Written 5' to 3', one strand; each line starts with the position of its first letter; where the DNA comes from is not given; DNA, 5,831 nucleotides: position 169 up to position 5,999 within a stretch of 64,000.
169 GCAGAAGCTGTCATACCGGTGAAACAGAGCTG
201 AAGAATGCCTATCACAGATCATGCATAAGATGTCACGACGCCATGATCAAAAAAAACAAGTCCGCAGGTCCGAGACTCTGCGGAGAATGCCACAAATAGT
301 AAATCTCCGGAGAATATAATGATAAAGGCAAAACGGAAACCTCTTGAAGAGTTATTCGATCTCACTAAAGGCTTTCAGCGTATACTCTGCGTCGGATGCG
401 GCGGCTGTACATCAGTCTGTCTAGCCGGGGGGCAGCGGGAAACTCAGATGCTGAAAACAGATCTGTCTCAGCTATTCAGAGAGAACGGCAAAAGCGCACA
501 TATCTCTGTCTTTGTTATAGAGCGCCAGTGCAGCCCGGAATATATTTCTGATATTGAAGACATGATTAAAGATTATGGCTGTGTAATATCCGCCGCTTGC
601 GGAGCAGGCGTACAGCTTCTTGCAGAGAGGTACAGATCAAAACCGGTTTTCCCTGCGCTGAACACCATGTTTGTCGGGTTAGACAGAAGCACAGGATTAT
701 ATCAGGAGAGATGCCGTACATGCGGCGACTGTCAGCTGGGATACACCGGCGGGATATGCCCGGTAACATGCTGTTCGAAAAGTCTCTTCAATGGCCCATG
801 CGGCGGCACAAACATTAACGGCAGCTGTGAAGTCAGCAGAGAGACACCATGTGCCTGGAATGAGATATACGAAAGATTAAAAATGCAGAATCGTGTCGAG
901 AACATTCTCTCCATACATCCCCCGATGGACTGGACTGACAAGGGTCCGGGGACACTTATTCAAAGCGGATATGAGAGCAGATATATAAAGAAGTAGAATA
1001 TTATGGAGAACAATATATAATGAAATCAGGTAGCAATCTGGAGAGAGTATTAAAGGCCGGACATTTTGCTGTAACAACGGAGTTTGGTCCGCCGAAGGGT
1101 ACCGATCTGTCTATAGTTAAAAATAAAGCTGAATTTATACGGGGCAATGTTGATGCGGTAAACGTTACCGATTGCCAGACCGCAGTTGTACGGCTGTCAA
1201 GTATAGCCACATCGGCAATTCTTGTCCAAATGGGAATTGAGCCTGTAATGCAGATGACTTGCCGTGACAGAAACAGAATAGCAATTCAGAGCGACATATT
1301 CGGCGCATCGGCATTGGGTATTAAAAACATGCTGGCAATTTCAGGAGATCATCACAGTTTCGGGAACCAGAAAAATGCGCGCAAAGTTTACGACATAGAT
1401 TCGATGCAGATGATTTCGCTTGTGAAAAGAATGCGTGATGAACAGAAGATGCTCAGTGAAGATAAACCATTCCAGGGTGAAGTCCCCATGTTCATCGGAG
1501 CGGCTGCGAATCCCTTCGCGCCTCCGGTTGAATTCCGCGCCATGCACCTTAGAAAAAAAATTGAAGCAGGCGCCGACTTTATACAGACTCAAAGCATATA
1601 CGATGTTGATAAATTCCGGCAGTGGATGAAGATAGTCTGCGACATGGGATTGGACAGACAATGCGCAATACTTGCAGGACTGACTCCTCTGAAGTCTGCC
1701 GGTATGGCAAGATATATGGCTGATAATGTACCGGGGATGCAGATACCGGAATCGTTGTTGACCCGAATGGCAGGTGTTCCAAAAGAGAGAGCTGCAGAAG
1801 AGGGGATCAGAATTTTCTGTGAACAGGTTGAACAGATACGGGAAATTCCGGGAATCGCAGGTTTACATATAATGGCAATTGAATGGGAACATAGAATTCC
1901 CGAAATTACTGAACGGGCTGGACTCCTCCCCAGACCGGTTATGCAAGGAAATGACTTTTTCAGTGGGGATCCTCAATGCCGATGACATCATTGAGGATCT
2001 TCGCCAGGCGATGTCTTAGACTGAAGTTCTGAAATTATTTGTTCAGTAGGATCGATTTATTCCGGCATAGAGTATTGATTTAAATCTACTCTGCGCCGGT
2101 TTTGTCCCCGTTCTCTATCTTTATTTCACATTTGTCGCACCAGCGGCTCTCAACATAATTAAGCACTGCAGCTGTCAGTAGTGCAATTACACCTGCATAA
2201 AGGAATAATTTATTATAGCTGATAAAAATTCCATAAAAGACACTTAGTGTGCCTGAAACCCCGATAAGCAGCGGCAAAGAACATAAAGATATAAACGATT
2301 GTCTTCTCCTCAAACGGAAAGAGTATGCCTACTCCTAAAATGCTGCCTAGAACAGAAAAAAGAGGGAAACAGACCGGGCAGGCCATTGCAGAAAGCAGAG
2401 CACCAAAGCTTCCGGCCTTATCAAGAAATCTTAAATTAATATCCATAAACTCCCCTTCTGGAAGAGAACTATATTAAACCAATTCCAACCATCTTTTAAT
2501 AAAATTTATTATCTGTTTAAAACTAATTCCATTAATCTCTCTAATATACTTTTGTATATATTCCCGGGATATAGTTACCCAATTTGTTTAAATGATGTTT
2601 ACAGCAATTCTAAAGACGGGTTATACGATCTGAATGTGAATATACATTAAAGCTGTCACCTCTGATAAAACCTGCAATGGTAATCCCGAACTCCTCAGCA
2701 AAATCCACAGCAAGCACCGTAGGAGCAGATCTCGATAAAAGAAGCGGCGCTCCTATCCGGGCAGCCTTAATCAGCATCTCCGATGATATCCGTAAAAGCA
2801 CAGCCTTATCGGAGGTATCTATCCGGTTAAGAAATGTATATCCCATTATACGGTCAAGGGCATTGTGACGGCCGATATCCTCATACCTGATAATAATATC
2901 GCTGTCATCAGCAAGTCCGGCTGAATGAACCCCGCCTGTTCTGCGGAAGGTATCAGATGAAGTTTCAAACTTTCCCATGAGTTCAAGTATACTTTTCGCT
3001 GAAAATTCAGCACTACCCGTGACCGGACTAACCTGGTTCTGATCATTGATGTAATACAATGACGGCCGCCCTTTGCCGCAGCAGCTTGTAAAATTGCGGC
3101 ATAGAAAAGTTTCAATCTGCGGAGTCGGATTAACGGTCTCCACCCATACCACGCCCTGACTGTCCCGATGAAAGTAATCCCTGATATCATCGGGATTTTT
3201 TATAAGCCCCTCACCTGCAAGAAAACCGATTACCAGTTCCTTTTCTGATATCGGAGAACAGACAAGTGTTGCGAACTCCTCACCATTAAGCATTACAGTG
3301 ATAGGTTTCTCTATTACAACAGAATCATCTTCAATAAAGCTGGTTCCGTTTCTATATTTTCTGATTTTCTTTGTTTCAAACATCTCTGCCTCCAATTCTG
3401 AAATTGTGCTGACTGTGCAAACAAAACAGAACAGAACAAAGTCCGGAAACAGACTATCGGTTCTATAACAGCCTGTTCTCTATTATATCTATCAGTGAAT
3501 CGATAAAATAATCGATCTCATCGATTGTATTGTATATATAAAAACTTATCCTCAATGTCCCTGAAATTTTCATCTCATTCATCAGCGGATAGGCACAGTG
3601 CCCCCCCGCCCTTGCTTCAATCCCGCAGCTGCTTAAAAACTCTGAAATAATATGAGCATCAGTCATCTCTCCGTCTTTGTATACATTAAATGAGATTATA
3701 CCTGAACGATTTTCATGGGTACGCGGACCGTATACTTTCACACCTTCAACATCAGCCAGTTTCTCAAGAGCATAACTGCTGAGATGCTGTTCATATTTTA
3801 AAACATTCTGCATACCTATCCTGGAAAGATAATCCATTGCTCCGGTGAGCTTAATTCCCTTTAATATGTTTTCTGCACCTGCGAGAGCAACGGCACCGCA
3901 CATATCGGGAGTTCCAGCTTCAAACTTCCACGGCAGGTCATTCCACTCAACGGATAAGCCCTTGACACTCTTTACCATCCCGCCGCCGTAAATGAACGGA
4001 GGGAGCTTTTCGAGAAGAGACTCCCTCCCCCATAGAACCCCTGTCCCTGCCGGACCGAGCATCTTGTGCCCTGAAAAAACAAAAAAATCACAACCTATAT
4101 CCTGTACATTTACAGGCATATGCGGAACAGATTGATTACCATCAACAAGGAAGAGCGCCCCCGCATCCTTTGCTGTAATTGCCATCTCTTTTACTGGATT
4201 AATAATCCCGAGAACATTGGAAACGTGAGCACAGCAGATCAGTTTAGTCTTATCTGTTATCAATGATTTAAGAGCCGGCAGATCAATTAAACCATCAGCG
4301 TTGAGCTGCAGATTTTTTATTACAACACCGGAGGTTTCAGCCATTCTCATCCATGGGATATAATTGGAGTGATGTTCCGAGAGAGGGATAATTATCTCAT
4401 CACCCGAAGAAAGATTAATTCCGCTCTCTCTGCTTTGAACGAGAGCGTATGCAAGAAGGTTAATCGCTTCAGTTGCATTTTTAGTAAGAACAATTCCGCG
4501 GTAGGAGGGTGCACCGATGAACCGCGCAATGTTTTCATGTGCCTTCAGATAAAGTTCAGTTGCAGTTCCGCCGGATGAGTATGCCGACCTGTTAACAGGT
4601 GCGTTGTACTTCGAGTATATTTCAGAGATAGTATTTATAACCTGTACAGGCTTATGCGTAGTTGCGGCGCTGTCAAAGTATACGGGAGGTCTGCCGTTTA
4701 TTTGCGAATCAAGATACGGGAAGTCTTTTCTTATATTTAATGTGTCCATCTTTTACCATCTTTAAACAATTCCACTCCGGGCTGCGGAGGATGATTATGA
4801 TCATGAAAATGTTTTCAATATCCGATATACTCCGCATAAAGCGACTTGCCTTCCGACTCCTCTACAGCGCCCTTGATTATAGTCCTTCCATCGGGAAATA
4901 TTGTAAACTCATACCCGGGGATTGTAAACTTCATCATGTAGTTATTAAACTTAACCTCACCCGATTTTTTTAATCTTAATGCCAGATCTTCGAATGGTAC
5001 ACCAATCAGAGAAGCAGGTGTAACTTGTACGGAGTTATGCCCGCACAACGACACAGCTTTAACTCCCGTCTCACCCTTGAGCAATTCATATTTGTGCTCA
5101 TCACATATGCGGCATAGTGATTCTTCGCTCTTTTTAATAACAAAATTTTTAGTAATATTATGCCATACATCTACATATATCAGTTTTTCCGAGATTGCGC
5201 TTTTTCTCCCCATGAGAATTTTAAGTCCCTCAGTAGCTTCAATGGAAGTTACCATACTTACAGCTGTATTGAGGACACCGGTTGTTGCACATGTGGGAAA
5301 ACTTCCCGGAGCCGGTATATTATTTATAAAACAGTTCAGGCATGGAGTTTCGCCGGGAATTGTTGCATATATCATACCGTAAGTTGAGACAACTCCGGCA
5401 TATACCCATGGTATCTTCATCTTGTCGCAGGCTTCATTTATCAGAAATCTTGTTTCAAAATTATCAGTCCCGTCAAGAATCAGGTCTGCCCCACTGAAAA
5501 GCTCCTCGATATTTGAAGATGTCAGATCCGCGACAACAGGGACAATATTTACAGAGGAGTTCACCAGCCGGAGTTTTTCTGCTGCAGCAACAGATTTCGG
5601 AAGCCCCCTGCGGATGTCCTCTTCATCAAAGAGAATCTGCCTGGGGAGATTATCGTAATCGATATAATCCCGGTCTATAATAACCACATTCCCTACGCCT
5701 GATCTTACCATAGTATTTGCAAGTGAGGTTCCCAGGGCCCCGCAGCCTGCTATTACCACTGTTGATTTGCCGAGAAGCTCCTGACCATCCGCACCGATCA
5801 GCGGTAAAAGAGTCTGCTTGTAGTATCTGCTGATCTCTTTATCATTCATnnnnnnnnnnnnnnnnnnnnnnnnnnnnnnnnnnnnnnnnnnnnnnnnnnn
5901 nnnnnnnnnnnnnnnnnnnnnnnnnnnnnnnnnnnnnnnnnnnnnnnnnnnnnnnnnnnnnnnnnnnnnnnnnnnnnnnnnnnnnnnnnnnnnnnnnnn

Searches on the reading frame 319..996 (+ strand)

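Call 15: search_protein_families(library=pfam, proteins=[window:319-996:+], max_evalue=0.0001)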
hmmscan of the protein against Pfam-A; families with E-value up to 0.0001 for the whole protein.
window:319-996:+ (225 aa): 1 family
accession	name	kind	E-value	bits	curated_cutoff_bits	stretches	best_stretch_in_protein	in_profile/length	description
PF12225.13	DUF5981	-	1.1e-34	118.4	23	1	111-205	1-94/95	Methylene-tetrahydrofolate reductase C terminal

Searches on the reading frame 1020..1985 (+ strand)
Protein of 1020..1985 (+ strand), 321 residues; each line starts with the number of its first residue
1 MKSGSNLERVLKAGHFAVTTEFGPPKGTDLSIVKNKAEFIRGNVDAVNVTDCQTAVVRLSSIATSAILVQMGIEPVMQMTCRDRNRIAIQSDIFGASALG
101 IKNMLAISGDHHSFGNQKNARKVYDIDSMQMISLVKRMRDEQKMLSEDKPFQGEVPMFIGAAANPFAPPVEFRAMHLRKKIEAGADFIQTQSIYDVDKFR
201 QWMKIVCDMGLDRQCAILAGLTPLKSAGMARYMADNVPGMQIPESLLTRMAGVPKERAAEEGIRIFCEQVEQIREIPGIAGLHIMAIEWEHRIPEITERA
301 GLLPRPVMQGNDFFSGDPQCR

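Call 15: search_protein_families(library=pfam, proteins=[window:1020-1985:+], max_evalue=0.0001)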
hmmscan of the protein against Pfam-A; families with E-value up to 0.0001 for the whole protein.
window:1020-1985:+ (321 aa): 1 family
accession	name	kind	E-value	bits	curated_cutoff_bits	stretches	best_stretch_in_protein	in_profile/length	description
PF02219.23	MTHFR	-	1e-44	153.5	24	1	7-301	2-287/287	Methylenetetrahydrofolate reductase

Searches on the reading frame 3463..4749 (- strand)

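Call 15: search_protein_families(library=pfam, proteins=[window:3463-4749:-], max_evalue=0.0001)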
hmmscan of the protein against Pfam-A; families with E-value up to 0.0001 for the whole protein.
window:3463-4749:- (428 aa): 1 family
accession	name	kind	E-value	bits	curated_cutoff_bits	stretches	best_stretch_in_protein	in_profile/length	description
PF00266.25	Aminotran_5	-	6.7e-123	410.8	21.5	1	23-415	1-371/371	Aminotransferase class-V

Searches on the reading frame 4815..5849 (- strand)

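Call 15: search_protein_families(library=pfam, proteins=[window:4815-5849:-], max_evalue=0.0001)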
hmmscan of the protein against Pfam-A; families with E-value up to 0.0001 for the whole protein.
window:4815-5849:- (344 aa): 1 family
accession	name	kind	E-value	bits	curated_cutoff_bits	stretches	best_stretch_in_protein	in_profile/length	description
PF00899.27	ThiF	-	1.6e-67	227.6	28.1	1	9-243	1-233/238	ThiF family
